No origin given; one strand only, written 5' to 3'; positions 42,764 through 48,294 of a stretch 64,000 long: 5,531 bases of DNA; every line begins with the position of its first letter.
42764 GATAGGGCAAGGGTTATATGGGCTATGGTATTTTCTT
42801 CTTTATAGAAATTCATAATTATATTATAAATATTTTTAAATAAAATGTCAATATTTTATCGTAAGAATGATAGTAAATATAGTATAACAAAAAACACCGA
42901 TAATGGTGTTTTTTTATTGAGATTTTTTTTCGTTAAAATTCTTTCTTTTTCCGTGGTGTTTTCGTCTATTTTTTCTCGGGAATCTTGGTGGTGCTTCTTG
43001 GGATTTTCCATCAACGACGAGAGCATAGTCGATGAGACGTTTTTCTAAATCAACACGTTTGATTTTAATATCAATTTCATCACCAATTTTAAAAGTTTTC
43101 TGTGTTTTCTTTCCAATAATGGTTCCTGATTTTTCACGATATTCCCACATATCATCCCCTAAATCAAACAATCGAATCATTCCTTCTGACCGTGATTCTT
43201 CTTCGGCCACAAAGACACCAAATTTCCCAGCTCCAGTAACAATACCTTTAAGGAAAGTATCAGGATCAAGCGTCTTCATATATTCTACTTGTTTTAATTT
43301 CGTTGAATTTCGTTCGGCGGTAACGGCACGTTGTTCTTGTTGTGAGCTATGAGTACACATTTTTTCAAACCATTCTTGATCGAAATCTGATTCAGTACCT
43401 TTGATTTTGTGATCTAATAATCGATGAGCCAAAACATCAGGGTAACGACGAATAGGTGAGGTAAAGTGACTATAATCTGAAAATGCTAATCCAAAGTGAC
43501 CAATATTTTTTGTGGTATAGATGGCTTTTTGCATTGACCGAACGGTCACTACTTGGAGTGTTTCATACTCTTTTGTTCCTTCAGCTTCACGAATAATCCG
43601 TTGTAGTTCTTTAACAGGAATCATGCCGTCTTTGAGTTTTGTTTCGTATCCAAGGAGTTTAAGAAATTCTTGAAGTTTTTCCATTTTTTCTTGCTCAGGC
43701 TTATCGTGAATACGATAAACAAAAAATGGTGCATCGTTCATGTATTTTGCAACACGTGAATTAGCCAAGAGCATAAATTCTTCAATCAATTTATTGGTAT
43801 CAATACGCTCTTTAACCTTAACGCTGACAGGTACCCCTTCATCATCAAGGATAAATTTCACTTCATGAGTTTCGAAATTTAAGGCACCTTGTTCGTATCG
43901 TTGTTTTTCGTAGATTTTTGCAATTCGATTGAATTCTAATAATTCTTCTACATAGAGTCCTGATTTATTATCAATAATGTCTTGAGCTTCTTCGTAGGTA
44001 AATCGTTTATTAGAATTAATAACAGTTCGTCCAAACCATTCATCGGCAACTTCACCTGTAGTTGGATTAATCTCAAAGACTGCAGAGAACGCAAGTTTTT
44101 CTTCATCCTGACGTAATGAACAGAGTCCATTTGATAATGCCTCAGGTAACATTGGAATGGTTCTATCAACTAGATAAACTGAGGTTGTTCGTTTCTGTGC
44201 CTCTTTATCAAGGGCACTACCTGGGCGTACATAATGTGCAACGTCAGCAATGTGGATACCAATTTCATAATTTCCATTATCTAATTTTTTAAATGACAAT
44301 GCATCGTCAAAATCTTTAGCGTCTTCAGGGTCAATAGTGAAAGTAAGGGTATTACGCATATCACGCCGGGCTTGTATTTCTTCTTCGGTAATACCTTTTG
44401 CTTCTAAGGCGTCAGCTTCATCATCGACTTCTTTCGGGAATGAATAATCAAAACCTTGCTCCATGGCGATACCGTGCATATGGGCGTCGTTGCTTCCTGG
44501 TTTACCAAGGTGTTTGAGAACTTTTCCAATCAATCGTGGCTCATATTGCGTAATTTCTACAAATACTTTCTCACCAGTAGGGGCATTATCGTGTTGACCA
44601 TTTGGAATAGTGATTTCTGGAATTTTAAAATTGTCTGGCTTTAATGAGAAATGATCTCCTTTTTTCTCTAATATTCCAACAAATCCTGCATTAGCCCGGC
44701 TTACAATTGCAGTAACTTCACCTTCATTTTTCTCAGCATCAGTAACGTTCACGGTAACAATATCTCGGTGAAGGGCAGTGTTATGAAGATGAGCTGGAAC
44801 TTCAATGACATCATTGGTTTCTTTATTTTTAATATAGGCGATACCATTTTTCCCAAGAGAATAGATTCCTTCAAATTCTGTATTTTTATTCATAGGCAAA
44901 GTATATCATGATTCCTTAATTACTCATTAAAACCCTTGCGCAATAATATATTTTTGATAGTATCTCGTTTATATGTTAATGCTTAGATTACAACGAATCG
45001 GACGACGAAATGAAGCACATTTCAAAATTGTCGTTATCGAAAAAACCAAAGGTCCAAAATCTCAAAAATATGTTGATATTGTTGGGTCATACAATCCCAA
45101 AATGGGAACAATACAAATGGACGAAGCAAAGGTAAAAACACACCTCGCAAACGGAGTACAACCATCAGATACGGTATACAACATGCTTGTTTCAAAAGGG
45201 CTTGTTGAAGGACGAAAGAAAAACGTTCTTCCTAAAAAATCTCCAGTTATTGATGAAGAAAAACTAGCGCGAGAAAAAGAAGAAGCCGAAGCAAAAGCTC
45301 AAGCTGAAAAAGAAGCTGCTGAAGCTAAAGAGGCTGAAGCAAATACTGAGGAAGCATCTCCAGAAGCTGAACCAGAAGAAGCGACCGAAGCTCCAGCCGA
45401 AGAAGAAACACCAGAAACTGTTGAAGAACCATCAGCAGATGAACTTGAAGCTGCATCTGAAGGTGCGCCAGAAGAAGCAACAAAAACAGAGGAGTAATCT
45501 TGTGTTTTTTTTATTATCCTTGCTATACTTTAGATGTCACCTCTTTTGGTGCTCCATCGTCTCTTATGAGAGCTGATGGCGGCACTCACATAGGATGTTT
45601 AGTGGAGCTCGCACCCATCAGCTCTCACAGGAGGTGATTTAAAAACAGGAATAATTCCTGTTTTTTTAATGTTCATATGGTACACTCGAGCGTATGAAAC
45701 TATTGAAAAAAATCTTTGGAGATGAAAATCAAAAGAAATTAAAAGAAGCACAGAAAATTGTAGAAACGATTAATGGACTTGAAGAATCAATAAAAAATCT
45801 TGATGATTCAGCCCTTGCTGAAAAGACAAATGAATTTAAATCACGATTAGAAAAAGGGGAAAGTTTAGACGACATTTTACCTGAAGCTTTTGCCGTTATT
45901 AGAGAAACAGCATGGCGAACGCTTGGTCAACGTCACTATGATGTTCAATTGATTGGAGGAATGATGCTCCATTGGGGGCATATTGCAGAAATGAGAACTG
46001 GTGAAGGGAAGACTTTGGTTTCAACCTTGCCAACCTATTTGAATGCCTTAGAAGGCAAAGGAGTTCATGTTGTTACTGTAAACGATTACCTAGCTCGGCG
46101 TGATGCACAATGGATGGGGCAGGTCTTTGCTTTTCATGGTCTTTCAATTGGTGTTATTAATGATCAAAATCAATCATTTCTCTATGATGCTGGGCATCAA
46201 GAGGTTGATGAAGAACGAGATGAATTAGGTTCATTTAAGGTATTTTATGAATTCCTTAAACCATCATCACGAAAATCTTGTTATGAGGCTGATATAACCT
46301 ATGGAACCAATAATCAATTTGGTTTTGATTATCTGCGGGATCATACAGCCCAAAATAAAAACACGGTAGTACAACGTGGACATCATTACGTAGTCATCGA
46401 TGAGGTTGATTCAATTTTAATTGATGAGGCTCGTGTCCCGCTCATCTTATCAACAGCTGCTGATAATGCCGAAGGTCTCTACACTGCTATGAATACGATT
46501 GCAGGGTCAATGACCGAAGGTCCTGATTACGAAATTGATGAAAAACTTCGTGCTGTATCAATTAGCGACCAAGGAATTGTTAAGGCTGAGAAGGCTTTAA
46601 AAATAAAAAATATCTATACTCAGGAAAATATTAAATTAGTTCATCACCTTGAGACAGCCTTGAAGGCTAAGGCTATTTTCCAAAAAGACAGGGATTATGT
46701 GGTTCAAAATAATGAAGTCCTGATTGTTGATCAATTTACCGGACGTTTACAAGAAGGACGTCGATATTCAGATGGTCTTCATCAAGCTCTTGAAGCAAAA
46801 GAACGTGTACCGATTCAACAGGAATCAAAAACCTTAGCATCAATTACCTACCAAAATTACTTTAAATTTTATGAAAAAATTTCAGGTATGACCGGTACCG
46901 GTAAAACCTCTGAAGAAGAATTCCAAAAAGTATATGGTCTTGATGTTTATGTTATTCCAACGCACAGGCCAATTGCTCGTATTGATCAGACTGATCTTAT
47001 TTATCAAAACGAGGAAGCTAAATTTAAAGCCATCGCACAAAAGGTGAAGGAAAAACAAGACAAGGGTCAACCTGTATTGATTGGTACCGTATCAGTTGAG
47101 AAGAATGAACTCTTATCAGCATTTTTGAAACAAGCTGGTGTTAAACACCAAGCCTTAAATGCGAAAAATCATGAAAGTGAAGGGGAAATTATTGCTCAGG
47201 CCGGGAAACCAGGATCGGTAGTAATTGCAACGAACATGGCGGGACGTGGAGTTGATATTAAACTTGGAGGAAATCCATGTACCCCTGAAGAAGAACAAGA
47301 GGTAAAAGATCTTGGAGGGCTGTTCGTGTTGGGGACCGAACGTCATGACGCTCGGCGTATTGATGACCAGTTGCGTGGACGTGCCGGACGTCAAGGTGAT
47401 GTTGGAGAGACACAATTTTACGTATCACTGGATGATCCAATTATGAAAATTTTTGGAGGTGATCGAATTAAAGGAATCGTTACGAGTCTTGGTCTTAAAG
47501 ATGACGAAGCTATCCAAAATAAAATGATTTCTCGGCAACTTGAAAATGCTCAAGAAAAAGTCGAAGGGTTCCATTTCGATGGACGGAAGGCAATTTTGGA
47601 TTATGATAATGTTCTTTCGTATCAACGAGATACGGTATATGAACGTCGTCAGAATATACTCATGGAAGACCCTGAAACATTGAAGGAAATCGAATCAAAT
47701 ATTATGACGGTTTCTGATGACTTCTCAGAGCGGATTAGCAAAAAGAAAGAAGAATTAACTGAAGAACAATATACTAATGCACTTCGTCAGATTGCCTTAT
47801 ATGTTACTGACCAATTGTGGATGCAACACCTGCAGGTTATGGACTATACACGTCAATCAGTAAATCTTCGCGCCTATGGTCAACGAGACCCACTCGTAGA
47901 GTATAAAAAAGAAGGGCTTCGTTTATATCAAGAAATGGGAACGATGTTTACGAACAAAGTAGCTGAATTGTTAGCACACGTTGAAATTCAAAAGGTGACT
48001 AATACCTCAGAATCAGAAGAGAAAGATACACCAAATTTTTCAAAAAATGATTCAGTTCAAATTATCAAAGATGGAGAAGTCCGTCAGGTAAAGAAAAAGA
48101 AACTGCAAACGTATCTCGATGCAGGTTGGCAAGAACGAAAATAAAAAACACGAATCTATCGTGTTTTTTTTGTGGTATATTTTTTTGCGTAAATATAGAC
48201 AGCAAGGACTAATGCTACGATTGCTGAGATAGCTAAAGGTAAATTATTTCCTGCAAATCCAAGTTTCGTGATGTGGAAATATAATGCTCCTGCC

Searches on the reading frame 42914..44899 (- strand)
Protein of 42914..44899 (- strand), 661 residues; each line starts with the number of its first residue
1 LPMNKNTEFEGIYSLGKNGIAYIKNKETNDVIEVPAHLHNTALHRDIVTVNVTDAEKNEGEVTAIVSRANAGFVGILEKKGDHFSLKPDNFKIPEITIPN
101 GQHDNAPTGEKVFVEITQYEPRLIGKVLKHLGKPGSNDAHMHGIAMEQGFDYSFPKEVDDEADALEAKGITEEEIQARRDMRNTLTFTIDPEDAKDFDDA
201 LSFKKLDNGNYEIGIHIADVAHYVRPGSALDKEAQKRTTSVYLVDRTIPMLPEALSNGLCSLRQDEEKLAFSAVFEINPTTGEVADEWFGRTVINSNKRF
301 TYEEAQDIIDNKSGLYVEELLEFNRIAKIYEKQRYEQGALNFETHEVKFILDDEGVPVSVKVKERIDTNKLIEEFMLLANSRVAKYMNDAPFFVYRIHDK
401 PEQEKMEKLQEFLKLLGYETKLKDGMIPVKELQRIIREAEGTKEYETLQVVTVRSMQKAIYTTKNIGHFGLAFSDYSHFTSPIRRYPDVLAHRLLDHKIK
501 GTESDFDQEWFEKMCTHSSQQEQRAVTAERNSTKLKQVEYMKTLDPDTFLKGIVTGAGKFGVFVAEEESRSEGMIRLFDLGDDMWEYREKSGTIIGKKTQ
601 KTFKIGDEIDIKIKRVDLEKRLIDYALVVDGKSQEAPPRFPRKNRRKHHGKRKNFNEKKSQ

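Call 67: search_protein_families(library=pfam, proteins=[window:42914-44899:-], max_evalue=0.00001)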
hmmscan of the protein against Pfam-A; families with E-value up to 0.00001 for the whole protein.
window:42914-44899:- (661 aa): 3 families
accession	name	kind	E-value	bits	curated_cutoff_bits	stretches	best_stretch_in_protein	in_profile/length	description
PF00773.25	RNB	-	3e-110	369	29.3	1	178-497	1-322/326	RNB domain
PF17876.7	CSD2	-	1.8e-14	54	26.2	1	87-155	3-74/74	Cold shock domain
PF00575.29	S1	-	2.8e-06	28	22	1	548-623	6-69/74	S1 RNA binding domain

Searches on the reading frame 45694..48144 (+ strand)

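Call 67: search_protein_families(library=pfam, proteins=[window:45694-48144:+], max_evalue=0.00001)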
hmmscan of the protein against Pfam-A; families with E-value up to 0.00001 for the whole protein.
window:45694-48144:+ (816 aa): 4 families
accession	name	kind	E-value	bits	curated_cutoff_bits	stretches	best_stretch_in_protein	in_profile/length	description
PF07517.20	SecA_DEAD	-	3.8e-121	404.2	24.6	1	4-411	1-290/290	SecA DEAD-like domain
PF21090.3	P-loop_SecA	-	4.7e-76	255.4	27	2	426-529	1-104/205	SecA P-loop domain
PF07516.18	SecA_SW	-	1.3e-40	140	26.7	2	673-764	111-200/200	SecA Wing and Scaffold domain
PF01043.26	SecA_PP_bind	-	1.4e-39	135.5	23.5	1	260-367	3-110/110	SecA preprotein cross-linking domain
